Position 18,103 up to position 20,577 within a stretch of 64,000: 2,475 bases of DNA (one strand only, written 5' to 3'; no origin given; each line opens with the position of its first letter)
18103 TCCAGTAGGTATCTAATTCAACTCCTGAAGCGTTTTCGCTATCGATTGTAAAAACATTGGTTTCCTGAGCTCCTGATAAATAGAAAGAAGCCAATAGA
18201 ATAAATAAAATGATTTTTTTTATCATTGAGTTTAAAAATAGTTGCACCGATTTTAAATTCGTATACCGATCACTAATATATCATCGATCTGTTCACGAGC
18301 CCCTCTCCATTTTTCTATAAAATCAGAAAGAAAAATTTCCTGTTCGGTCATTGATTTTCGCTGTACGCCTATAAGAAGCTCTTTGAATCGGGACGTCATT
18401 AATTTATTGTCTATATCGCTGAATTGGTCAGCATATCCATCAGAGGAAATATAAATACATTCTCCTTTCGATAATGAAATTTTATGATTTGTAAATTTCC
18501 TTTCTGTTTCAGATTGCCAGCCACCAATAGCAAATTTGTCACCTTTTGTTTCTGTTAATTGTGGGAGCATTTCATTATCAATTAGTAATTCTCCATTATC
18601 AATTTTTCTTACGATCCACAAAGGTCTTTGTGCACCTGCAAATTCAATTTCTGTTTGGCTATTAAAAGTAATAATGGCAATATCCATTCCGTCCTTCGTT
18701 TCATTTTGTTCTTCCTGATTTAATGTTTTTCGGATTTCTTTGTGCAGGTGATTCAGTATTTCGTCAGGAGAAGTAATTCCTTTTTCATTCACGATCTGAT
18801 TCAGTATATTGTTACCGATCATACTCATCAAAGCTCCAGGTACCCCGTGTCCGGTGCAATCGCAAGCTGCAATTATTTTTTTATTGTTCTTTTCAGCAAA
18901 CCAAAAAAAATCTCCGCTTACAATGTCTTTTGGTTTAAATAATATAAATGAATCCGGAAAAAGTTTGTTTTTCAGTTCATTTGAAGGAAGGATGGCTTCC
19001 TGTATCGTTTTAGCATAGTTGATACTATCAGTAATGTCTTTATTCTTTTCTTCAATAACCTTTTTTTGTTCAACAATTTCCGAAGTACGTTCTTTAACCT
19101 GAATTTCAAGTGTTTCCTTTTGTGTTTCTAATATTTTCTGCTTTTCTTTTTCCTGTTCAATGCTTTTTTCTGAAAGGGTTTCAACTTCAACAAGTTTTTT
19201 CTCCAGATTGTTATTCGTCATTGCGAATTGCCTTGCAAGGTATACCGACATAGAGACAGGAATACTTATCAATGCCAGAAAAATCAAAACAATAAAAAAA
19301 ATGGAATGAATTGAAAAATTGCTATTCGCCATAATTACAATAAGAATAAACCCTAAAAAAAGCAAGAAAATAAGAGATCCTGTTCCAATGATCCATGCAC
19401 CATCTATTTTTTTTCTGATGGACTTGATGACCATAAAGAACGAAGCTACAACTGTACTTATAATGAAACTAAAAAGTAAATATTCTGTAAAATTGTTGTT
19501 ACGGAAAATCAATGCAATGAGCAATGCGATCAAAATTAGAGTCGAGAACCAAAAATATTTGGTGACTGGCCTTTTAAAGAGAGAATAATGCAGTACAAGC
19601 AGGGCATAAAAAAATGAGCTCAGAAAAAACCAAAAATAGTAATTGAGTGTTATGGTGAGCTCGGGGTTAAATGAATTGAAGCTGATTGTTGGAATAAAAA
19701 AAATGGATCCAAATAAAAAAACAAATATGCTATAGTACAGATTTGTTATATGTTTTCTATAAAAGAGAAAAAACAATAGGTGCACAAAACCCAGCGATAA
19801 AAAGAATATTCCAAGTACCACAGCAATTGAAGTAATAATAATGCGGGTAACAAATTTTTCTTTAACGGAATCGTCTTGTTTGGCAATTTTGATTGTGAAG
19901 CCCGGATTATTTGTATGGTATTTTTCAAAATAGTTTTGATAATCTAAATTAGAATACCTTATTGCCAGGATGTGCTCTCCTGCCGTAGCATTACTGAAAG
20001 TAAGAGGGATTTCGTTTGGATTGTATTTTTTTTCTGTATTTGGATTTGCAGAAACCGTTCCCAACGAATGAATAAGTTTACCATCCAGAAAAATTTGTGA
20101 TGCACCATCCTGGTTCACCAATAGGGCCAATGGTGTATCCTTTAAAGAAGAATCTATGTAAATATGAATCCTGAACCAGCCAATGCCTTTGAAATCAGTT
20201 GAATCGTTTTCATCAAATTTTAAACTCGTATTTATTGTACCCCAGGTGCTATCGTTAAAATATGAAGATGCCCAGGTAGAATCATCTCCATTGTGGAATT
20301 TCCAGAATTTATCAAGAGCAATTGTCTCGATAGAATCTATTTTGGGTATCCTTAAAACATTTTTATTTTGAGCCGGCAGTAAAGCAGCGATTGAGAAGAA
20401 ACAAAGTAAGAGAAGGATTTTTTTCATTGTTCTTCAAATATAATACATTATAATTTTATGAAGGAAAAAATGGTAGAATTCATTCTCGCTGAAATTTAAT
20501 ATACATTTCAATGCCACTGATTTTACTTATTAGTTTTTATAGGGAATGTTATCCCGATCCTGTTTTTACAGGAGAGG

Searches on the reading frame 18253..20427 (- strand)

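Call 17: search_protein_families(library=pfam, proteins=[window:18253-20427:-], max_evalue=0.01)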
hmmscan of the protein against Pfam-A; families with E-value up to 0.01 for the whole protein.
window:18253-20427:- (724 aa): 3 families
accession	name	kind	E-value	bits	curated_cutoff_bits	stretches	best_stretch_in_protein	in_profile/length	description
PF07228.17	SpoIIE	-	7.4e-13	49.3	25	1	518-723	6-190/192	Stage II sporulation protein E (SpoIIE)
PF07695.17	7TMR-DISM_7TM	-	4.6e-05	23.9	29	1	203-388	7-199/205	7TM diverse intracellular signalling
PF01757.29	Acyl_transf_3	-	0.0038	16.8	31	1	199-400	42-267/326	Acyltransferase domain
